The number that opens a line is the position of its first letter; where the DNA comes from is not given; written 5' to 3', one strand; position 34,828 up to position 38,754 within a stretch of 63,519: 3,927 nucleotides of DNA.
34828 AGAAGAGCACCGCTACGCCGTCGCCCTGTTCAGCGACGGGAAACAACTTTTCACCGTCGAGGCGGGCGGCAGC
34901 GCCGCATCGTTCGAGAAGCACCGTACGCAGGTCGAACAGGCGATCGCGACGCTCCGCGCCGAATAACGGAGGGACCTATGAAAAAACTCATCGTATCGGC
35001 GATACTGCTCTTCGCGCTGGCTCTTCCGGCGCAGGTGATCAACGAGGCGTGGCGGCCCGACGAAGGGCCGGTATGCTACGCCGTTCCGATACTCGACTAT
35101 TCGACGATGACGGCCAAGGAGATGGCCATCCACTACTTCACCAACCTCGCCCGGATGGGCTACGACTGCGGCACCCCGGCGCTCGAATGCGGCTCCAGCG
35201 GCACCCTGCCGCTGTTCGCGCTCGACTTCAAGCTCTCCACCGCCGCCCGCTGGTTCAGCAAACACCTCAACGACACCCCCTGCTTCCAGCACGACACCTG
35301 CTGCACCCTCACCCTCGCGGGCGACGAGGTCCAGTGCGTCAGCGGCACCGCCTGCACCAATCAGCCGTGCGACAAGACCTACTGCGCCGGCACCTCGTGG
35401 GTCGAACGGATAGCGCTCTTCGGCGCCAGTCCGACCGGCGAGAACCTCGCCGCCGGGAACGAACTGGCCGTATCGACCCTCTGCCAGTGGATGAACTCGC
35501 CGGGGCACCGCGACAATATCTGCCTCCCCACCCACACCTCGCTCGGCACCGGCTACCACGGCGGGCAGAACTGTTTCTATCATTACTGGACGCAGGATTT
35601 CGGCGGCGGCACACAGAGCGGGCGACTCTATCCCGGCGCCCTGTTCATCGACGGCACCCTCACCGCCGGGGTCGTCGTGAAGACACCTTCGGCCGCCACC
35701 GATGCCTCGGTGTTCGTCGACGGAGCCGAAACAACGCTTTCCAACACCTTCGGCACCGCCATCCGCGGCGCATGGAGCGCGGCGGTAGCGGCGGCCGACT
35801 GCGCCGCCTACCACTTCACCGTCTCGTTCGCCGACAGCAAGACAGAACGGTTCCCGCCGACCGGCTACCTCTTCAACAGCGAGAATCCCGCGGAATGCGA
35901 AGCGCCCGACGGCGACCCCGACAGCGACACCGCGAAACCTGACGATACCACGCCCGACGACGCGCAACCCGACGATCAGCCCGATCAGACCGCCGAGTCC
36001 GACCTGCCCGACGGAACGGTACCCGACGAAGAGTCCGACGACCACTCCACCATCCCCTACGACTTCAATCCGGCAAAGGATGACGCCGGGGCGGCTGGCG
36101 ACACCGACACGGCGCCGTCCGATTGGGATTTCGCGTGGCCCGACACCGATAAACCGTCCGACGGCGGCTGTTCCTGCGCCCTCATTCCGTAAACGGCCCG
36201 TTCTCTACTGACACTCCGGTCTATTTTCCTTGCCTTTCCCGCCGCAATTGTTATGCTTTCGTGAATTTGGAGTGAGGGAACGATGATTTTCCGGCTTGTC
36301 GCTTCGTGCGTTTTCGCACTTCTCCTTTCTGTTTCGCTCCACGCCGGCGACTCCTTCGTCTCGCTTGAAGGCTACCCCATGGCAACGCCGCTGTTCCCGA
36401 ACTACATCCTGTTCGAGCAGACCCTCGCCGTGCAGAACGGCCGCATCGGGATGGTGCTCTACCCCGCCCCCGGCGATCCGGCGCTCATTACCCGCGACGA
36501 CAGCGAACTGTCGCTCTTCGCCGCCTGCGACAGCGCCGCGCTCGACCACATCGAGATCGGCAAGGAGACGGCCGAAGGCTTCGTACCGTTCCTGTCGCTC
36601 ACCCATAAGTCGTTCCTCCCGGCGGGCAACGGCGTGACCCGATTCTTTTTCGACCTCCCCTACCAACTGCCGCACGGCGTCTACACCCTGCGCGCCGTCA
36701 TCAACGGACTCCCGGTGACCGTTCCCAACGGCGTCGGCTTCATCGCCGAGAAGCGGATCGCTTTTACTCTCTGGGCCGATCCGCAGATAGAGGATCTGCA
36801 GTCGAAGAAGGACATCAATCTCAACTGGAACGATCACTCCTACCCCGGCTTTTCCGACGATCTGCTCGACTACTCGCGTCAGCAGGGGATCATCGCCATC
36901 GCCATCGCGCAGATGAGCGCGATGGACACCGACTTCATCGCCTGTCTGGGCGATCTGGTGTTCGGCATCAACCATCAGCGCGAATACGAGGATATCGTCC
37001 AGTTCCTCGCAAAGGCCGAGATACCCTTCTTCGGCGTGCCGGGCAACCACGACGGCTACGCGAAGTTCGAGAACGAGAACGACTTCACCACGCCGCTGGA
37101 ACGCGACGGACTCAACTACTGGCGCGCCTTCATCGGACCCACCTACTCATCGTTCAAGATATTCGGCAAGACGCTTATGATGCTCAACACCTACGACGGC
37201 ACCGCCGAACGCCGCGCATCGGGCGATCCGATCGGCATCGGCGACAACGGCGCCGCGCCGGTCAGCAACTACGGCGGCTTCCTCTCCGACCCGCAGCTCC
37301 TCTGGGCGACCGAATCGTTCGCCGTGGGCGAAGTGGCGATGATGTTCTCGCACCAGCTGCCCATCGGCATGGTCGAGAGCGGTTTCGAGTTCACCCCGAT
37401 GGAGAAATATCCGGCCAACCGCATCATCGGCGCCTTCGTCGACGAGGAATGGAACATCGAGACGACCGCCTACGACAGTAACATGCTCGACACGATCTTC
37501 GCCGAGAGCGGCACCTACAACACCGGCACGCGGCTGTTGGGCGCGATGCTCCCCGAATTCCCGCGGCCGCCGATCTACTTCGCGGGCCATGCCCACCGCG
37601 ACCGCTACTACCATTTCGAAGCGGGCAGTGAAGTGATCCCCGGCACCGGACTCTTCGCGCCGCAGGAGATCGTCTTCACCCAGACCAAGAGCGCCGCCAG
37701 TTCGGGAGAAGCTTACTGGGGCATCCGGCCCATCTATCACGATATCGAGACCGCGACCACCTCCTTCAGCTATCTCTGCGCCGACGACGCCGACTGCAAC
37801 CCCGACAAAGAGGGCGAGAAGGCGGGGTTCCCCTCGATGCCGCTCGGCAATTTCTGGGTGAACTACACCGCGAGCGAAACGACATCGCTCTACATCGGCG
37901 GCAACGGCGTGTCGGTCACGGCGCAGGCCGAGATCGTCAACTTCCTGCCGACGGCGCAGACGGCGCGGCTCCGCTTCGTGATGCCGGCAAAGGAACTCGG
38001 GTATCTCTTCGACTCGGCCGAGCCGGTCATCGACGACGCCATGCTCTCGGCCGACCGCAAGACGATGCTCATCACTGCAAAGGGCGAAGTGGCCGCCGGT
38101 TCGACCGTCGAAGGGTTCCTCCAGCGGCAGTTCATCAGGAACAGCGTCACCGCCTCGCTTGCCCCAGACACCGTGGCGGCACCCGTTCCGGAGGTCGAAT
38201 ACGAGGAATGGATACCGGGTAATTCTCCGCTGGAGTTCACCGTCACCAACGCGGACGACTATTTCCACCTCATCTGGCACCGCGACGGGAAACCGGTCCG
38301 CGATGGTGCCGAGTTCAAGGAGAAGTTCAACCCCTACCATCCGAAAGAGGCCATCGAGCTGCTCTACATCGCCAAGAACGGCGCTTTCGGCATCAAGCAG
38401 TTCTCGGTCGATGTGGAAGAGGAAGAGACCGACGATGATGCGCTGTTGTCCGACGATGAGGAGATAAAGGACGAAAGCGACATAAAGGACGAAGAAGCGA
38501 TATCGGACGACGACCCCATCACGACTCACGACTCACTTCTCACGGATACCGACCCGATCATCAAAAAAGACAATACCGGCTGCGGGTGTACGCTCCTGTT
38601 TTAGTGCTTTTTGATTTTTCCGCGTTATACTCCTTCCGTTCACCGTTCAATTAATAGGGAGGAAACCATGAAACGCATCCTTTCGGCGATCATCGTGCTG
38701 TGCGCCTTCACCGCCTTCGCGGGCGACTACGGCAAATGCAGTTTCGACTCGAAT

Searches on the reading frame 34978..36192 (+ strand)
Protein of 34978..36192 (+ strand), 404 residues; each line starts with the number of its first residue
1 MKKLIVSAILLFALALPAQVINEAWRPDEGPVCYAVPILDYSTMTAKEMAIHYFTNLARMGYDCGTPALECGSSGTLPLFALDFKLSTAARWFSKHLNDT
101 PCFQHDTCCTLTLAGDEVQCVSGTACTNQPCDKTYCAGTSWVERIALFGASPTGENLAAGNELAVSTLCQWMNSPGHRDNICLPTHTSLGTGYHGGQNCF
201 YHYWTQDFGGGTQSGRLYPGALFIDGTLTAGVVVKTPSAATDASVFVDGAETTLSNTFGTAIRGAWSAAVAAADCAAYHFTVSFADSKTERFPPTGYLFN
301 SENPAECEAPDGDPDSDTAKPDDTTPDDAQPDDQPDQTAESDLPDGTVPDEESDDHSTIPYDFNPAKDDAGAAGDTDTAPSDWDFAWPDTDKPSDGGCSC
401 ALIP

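Call 7: search_protein_families(library=pfam, proteins=[window:34978-36192:+], max_evalue=0.1)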
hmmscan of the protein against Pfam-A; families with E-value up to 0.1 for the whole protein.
window:34978-36192:+ (404 aa): 1 family
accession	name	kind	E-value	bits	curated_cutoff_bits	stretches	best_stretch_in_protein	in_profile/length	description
PF00188.32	CAP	-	1.6e-09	39.1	21.1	1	126-208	34-117/117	Cysteine-rich secretory protein family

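Call 8: search_protein_families(library=ncbifam, proteins=[window:34978-36192:+], max_evalue=0.1)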
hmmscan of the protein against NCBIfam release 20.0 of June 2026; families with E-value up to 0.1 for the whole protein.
window:34978-36192:+ (404 aa): 2 families
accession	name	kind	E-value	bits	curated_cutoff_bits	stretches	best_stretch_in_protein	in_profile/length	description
TIGR02909.1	spore_YkwD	subfamily_domain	3.3e-11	43.2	171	1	152-208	70-125/127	uncharacterized protein, YkwD family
NF052539.1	DivAsocLipDalA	equivalog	0.0052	16.6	200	1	138-199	97-160/169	divisome-associated lipoprotein DalA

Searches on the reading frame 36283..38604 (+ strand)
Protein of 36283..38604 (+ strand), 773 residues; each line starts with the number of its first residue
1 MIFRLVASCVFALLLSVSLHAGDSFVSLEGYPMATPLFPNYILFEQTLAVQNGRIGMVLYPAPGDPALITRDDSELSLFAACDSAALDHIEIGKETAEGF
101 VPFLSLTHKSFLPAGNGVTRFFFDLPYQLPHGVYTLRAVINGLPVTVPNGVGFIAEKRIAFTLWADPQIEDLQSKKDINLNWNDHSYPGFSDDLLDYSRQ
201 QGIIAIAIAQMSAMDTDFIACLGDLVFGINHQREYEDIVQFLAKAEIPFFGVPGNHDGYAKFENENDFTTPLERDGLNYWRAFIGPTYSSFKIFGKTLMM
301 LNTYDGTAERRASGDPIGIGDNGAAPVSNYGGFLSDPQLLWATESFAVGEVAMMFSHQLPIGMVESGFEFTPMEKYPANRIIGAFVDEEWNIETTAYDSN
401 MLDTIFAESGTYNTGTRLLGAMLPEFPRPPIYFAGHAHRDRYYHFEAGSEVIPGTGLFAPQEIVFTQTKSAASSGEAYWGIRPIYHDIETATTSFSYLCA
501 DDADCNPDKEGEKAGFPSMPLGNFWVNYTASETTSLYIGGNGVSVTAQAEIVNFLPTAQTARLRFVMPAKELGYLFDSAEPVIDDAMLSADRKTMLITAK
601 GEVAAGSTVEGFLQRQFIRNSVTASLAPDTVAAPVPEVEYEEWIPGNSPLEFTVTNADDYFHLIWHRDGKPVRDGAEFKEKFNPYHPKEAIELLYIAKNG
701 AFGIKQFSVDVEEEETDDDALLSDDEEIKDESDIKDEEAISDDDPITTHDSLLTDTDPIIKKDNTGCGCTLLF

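Call 7: search_protein_families(library=pfam, proteins=[window:36283-38604:+], max_evalue=0.1)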
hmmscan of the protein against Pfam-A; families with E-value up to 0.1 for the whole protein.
window:36283-38604:+ (773 aa): 1 family
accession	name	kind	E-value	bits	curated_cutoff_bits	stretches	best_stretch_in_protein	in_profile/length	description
PF00149.33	Metallophos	-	1.4e-06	29.3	21.5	1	215-274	30-92/191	Calcineurin-like phosphoesterase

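Call 8: search_protein_families(library=ncbifam, proteins=[window:36283-38604:+], max_evalue=0.1)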
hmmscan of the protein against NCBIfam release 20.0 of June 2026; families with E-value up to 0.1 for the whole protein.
window:36283-38604:+ (773 aa): 0 families
